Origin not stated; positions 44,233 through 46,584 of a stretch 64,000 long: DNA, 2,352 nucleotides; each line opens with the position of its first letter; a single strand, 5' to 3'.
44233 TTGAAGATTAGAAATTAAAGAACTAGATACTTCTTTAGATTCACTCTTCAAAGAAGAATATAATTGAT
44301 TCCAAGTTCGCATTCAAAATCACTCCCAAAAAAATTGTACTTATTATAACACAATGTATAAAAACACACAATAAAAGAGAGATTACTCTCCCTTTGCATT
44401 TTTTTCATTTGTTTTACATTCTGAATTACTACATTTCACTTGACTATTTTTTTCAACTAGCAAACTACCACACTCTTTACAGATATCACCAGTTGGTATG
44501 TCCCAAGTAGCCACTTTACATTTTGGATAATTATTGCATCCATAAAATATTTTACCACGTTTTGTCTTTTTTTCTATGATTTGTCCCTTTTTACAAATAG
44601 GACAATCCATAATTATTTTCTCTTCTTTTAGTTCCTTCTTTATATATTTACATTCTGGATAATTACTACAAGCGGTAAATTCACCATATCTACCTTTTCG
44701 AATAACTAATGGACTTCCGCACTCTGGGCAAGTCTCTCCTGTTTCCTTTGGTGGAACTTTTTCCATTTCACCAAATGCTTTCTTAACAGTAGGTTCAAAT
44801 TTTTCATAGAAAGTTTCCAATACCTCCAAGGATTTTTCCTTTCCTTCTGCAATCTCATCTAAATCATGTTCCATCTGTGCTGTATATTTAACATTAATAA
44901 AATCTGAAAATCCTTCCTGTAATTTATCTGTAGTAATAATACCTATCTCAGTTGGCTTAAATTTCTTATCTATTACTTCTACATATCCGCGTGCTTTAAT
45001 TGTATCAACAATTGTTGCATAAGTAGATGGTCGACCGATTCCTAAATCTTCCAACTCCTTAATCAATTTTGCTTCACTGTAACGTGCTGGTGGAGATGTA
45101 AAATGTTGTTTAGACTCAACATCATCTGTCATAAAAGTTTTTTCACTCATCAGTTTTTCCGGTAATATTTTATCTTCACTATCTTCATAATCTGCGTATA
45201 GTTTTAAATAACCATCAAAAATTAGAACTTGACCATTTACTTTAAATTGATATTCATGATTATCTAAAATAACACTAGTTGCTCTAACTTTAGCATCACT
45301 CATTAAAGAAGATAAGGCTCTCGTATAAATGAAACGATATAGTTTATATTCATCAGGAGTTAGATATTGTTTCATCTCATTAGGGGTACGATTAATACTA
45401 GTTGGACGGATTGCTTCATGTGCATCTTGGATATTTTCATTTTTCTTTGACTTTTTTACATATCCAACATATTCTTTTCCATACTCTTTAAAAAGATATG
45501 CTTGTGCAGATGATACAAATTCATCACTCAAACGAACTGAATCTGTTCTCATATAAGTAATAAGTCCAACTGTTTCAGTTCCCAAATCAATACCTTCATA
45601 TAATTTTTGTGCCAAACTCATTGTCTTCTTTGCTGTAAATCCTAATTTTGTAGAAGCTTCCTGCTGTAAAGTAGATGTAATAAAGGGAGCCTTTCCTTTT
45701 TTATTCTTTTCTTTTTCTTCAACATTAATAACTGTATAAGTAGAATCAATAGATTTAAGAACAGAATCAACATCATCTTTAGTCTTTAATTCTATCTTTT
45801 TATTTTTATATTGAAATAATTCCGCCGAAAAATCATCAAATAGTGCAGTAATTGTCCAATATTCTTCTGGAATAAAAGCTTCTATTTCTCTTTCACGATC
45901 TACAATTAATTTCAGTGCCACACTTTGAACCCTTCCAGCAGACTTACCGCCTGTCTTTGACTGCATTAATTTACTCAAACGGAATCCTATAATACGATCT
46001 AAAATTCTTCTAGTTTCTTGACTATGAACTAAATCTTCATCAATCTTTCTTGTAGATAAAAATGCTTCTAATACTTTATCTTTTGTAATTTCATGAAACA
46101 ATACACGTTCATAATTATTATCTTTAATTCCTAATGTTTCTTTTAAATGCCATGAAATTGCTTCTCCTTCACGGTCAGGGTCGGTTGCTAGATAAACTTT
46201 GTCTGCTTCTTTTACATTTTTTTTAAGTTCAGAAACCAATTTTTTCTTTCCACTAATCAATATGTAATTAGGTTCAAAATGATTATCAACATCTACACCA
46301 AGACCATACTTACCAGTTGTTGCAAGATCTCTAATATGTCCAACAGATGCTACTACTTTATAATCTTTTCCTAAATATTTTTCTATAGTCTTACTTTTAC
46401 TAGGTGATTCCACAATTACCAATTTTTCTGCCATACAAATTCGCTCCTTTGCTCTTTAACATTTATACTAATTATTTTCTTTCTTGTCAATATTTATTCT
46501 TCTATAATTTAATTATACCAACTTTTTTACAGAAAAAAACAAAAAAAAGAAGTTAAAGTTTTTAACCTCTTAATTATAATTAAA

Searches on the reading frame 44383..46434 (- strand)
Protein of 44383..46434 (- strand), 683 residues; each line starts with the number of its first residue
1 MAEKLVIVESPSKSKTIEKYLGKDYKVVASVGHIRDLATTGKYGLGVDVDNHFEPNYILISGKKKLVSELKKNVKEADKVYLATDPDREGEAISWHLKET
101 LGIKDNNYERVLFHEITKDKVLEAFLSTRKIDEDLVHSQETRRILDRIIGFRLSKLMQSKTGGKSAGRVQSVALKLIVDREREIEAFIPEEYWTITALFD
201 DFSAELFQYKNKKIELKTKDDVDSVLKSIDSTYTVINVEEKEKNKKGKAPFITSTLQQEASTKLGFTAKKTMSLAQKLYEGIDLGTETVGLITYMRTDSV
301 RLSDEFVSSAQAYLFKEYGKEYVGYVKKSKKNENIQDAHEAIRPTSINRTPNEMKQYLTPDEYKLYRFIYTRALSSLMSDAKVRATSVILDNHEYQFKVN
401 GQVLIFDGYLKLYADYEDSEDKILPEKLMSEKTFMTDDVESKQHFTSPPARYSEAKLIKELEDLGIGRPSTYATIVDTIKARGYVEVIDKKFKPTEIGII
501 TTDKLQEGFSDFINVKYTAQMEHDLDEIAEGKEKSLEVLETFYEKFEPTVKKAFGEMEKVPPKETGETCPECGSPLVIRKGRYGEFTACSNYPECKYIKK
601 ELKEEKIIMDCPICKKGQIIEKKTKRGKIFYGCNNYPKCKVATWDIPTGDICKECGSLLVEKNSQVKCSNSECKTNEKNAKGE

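Call 5: search_protein_families(library=pfam, proteins=[window:44383-46434:-])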
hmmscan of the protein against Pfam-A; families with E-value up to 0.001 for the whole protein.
window:44383-46434:- (683 aa): 3 families
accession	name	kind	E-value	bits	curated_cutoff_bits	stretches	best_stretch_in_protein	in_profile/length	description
PF01131.25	Topoisom_bac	-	1.5e-122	410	35.1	1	131-539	2-410/411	DNA topoisomerase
PF01396.24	Zn_ribbon_Top1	-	8.4e-29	99.5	32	2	566-602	1-37/39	Topoisomerase DNA binding C4 zinc finger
PF01751.28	Toprim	-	5.2e-24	84.7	23.1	1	4-116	1-96/96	Toprim domain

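Call 33: list_cluster_members(proteins=[L001:1613-2713:+, window:44383-46434:-, P0001, P0003, P0044])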
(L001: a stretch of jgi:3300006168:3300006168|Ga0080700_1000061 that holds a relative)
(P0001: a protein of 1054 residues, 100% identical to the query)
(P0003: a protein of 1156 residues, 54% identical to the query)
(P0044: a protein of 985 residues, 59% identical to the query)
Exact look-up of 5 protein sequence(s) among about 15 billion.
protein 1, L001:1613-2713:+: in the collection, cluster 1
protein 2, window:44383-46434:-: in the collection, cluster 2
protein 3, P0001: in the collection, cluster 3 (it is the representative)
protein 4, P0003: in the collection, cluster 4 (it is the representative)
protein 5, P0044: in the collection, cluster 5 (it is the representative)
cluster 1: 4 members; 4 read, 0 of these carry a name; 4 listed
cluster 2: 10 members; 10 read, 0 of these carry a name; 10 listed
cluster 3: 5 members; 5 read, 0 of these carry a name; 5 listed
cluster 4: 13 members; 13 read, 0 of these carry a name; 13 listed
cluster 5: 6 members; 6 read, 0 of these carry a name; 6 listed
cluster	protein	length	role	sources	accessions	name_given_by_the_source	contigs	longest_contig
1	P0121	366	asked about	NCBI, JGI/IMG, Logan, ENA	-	-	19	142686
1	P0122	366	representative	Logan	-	-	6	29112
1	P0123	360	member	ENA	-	-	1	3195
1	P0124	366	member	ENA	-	-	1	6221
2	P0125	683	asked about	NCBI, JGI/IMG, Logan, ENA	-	-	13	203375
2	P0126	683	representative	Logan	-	-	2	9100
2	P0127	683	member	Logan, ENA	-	-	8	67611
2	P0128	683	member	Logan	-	-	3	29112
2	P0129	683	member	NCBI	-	-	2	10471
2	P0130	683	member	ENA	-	-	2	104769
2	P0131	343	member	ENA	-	-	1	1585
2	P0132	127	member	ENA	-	-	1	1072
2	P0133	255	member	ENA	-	-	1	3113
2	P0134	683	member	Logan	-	-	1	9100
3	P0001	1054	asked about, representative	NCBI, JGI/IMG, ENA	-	-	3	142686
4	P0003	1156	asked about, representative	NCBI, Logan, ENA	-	-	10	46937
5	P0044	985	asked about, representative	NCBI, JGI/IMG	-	-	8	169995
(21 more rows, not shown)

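Call 34: find_homologous_proteins(query=window:44383-46434:-, max_evalue=1e-100)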
Query window:44383-46434:- (683 aa): 8000 proteins with E <= 1e-100 among 8000 candidates; the best 120 are listed.
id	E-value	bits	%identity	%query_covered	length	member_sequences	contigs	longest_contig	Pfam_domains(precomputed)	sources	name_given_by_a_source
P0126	0.0e+0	1518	100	100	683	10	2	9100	PF01396.25,PF01131.26,PF01751.29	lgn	-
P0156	0.0e+0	1443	95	99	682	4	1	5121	PF01396.25,PF01131.26,PF01751.29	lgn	-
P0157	0.0e+0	1304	85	99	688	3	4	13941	PF01396.25,PF01131.26,PF01751.29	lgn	-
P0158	0.0e+0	1301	85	99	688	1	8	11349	PF01396.25,PF01131.26,PF01751.29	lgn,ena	-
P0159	0.0e+0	1300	85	99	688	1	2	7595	PF01396.25,PF01131.26,PF01751.29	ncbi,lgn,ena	-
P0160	0.0e+0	1297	84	99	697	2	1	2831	PF01396.25,PF01131.26,PF01751.29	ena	-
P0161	0.0e+0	1296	84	99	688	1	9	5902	PF01396.25,PF01131.26,PF01751.29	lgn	-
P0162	0.0e+0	1295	84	99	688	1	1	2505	PF01396.25,PF01131.26,PF01751.29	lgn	-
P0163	0.0e+0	1294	84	99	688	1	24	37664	PF01396.25,PF01131.26,PF01751.29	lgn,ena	-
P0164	0.0e+0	1294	84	99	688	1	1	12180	PF01396.25,PF01131.26,PF01751.29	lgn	-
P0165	0.0e+0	1294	84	99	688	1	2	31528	PF01396.25,PF01131.26,PF01751.29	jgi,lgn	-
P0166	0.0e+0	1293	85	99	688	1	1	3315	PF01396.25,PF01131.26,PF01751.29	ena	-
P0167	0.0e+0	1293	85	99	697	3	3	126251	PF01396.25,PF01131.26,PF01751.29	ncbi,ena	-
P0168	0.0e+0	1292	84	99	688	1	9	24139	PF01396.25,PF01131.26,PF01751.29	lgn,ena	-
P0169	0.0e+0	1290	83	99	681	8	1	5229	PF01396.25,PF01131.26,PF01751.29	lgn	-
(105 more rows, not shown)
